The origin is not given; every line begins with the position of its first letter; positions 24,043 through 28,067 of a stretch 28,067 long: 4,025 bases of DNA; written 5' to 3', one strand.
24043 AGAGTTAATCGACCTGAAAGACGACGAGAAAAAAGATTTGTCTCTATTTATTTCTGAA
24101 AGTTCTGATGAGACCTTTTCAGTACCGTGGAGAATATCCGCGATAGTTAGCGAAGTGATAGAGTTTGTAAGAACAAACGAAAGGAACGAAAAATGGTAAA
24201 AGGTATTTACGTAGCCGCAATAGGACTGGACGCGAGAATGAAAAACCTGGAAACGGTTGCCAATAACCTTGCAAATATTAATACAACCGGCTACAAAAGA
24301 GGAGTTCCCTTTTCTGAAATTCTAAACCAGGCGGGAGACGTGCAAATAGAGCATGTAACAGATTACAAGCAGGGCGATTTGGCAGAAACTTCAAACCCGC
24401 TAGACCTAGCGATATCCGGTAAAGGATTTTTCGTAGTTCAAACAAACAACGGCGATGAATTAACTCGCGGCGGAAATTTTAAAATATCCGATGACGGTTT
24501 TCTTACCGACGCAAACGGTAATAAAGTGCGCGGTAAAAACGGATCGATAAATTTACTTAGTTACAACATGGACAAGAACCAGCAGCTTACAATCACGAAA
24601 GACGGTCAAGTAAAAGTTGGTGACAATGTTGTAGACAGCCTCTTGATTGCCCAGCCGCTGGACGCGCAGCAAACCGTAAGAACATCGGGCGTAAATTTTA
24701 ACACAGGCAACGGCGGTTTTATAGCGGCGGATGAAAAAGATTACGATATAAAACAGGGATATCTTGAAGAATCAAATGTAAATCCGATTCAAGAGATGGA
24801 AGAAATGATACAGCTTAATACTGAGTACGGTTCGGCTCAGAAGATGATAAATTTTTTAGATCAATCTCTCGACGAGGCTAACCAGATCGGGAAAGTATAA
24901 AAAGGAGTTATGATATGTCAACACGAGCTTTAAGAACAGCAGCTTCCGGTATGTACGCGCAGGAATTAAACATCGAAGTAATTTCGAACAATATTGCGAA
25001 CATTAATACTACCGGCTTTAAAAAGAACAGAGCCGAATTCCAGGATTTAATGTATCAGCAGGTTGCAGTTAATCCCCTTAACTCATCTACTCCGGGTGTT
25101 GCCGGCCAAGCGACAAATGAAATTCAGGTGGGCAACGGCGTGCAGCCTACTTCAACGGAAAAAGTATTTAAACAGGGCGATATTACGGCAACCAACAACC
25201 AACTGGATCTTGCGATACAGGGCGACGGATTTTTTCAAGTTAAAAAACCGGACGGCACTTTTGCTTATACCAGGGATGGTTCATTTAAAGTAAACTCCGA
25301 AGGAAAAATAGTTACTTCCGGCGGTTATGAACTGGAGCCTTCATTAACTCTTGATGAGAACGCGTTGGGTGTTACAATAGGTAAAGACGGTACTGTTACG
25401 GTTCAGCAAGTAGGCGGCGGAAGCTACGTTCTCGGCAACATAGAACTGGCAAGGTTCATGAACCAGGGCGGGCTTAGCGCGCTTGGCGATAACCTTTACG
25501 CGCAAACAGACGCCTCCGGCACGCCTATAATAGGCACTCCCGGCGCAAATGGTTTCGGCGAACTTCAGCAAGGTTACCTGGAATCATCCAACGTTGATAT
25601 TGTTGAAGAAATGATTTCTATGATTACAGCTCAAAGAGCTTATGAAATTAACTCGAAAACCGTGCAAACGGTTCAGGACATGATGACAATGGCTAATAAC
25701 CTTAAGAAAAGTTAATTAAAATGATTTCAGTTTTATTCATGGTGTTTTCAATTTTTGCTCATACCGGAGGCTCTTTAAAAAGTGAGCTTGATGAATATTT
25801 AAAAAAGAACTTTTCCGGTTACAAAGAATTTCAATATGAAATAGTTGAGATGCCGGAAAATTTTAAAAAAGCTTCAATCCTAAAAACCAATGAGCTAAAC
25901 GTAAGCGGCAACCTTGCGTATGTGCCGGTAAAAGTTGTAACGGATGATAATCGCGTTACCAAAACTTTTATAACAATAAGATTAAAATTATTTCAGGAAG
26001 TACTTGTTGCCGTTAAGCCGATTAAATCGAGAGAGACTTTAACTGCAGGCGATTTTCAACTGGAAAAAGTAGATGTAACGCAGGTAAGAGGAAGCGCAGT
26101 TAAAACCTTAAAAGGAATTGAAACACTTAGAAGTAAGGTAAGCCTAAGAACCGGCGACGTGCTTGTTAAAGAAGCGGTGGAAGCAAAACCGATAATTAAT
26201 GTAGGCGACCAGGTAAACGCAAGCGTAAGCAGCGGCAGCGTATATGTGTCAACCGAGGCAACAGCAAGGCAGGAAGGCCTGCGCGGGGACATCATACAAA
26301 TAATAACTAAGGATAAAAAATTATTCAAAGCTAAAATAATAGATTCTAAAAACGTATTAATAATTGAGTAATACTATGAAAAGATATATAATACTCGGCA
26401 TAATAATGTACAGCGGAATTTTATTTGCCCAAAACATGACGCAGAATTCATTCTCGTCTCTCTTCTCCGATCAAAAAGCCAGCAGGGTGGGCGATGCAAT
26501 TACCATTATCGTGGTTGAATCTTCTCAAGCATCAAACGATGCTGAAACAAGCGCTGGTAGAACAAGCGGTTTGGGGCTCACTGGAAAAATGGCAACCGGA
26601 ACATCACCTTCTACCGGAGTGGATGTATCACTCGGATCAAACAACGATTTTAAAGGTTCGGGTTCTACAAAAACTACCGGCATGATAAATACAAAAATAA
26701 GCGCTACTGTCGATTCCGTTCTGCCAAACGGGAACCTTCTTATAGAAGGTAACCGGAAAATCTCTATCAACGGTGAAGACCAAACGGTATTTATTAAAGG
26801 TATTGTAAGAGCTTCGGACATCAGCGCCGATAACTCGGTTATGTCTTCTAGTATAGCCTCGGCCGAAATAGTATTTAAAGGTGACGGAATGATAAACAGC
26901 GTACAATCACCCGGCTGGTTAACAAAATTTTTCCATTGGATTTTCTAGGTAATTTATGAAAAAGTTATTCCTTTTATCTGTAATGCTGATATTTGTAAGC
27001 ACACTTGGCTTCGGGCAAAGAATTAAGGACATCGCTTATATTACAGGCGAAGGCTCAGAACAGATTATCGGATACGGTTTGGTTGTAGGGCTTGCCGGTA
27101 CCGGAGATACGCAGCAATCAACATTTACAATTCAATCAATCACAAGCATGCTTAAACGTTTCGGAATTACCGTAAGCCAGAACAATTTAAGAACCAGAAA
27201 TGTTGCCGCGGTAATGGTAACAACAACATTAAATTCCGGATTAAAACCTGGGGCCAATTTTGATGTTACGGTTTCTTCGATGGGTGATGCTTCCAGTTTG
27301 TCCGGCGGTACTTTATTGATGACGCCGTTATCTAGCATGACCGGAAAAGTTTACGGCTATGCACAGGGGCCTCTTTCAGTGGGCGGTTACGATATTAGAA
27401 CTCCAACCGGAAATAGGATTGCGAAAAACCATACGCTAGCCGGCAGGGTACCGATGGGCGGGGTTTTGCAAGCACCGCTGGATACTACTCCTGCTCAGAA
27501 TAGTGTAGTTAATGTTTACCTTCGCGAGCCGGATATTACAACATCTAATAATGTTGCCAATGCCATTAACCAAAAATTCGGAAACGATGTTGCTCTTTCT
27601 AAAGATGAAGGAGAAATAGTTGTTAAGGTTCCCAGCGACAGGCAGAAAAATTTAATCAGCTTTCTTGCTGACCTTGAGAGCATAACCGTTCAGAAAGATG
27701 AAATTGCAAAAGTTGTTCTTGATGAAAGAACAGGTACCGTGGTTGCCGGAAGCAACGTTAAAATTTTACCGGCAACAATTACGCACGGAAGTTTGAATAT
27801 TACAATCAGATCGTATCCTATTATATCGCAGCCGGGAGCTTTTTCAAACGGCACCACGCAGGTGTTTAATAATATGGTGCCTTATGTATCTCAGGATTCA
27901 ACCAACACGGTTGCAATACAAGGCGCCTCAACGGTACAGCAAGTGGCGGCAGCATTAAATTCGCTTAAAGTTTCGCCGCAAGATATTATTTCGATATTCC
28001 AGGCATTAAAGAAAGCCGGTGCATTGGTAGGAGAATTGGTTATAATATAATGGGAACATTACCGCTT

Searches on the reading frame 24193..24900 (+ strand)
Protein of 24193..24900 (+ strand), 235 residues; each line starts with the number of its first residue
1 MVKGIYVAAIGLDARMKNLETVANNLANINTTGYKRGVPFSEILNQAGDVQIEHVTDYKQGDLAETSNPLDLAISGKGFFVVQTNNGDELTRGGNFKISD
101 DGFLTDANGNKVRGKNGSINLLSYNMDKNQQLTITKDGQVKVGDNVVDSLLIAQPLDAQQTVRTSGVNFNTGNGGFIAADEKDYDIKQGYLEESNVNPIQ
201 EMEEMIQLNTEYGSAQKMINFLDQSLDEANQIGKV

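Call 10: search_protein_families(library=ncbifam, proteins=[window:24193-24900:+])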
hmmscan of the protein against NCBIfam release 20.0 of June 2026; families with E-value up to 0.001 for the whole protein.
window:24193-24900:+ (235 aa): 26 families (the best 25 are shown)
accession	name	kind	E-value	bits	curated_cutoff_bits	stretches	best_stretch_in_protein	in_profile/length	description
TIGR02490.1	flgF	equivalog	1.2e-46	159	178.5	1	5-212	1-217/218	flagellar basal-body rod protein FlgF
TIGR03506.1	FlgEFG_subfam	subfamily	4.1e-43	148.4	70.25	2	4-113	2-128/351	flagellar hook-basal body complex protein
NF009332.0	PRK12690.1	equivalog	1.3e-42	145.7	288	1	6-226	6-229/239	flagellar hook-basal body complex protein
NF009331.1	PRK12689.1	equivalog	2e-37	128.7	347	1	17-223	17-238/252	flagellar basal-body rod protein FlgF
NF009282.1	PRK12642.1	equivalog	6.5e-37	127.1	242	1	1-229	1-233/239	flagellar basal-body rod protein FlgF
NF009280.2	PRK12640.1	subfamily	8.5e-36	123.8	210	1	1-232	1-242/246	flagellar basal body rod protein FlgF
TIGR02488.1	flgG_G_neg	equivalog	5.4e-30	104.8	252.75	2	56-231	77-257/259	flagellar basal-body rod protein FlgG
NF005286.1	PRK06803.1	equivalog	2e-24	86.4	467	1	7-116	5-120/402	flagellar hook protein FlgE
NF004243.1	PRK05682.2-2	equivalog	1.5e-23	83.5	801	1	9-139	11-154/420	flagellar hook protein FlgE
NF009456.0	PRK12816.1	equivalog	2.3e-22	79.9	416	2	58-232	81-262/264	flagellar basal body rod protein FlgG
NF009278.1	PRK12636.1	equivalog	3.3e-22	79.3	350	2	59-228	81-257/263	flagellar basal body rod protein FlgG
NF004241.1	PRK05682.1-5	equivalog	5.1e-22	78.6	469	2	55-116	77-139/446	flagellar hook protein FlgE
NF004238.1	PRK05682.1-1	equivalog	1.4e-21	77.3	400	1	10-137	8-145/414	flagellar hook protein FlgE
NF009281.1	PRK12641.1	equivalog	1.5e-18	67.2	260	1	8-232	8-247/252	flagellar basal-body rod protein FlgF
NF004240.1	PRK05682.1-4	equivalog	6.3e-18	65.3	472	1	7-143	5-150/443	flagellar hook protein FlgE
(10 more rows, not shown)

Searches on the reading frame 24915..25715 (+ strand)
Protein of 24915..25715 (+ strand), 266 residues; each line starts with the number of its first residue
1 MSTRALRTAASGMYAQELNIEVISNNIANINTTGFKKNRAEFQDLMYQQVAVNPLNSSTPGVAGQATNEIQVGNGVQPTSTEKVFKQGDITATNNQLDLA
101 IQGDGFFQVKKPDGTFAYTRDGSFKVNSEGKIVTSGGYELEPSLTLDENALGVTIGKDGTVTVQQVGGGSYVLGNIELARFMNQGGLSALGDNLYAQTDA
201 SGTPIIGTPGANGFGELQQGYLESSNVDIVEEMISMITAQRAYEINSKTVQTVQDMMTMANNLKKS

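Call 10: search_protein_families(library=ncbifam, proteins=[window:24915-25715:+])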
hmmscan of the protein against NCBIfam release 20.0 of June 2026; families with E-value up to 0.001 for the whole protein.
window:24915-25715:+ (266 aa): 28 families (the best 25 are shown)
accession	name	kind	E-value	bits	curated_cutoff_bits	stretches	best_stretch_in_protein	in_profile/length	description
TIGR02488.1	flgG_G_neg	equivalog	1.1e-99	333.1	252.75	1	5-263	1-258/259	flagellar basal-body rod protein FlgG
NF009456.0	PRK12816.1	equivalog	8.8e-95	317.3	416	1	4-265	3-264/264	flagellar basal body rod protein FlgG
TIGR03506.1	FlgEFG_subfam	subfamily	1.7e-82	277.9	70.25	2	4-140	1-121/351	flagellar hook-basal body complex protein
NF009278.1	PRK12636.1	equivalog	4.9e-65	219.7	350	1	4-265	3-263/263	flagellar basal body rod protein FlgG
NF004238.1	PRK05682.1-1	equivalog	1.1e-60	206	400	2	7-141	4-122/414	flagellar hook protein FlgE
NF004241.1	PRK05682.1-5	equivalog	2.7e-59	201.5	469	2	4-139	3-134/446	flagellar hook protein FlgE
NF004243.1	PRK05682.2-2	equivalog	7.8e-53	180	801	2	5-140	6-124/420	flagellar hook protein FlgE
TIGR02489.1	flgE_epsilon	equivalog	1.4e-52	179.2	412.85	2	4-138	3-134/719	flagellar hook protein FlgE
TIGR02490.1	flgF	equivalog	1.3e-49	168.7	178.5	1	8-244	3-218/218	flagellar basal-body rod protein FlgF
NF004242.0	PRK05682.2-1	equivalog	1.5e-48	165.6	365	2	4-141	5-128/422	flagellar hook protein FlgE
NF004240.1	PRK05682.1-4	equivalog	3e-45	155.3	472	2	8-139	5-124/443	flagellar hook protein FlgE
NF005286.1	PRK06803.1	equivalog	2.5e-44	152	467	2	151-258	289-396/402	flagellar hook protein FlgE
NF009331.1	PRK12689.1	equivalog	5.3e-39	133.9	347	1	15-260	14-244/252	flagellar basal-body rod protein FlgF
NF009280.2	PRK12640.1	subfamily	3.7e-34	118.4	210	1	4-263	3-242/246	flagellar basal body rod protein FlgF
NF009279.0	PRK12637.1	equivalog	6.2e-34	117.5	663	2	150-263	359-472/473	flagellar hook protein FlgE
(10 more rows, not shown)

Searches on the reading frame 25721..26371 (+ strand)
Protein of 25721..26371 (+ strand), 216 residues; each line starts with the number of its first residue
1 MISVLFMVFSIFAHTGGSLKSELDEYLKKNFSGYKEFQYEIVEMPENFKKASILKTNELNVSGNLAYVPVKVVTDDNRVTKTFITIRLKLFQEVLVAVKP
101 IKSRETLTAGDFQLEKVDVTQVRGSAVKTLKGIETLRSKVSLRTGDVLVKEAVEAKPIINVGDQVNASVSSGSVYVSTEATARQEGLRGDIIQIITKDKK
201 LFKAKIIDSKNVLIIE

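Call 10: search_protein_families(library=ncbifam, proteins=[window:25721-26371:+])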
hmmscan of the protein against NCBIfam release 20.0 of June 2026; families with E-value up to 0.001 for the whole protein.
window:25721-26371:+ (216 aa): 1 family
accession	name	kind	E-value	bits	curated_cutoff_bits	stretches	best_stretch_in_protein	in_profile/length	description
TIGR03170.1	flgA_cterm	equivalog_domain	5.3e-22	78.3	54.65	1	81-214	2-136/137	flagellar basal body P-ring formation chaperone FlgA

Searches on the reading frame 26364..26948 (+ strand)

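Call 15: search_protein_families(library=pfam, proteins=[window:26364-26948:+], max_evalue=0.0001)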
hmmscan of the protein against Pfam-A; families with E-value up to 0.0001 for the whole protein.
window:26364-26948:+ (194 aa): 1 family
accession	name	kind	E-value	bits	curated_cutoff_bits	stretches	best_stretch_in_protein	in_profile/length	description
PF02107.21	FlgH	-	2.7e-51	174.1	27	1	28-193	12-170/172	Flagellar L-ring protein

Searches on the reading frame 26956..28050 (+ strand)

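Call 10: search_protein_families(library=ncbifam, proteins=[window:26956-28050:+])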
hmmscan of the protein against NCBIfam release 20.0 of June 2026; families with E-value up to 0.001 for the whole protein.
window:26956-28050:+ (364 aa): 3 families
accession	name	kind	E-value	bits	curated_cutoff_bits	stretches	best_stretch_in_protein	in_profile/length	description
NF003676.1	PRK05303.1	subfamily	1.5e-110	369.4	300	1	23-364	1-344/344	flagellar basal body P-ring protein FlgI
NF009430.1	PRK12789.1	equivalog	5.7e-91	304.9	557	1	21-363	6-349/350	flagellar basal body P-ring protein FlgI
NF009348.0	PRK12706.1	equivalog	6.5e-17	61.9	444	1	22-274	41-263/328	flagellar basal body P-ring protein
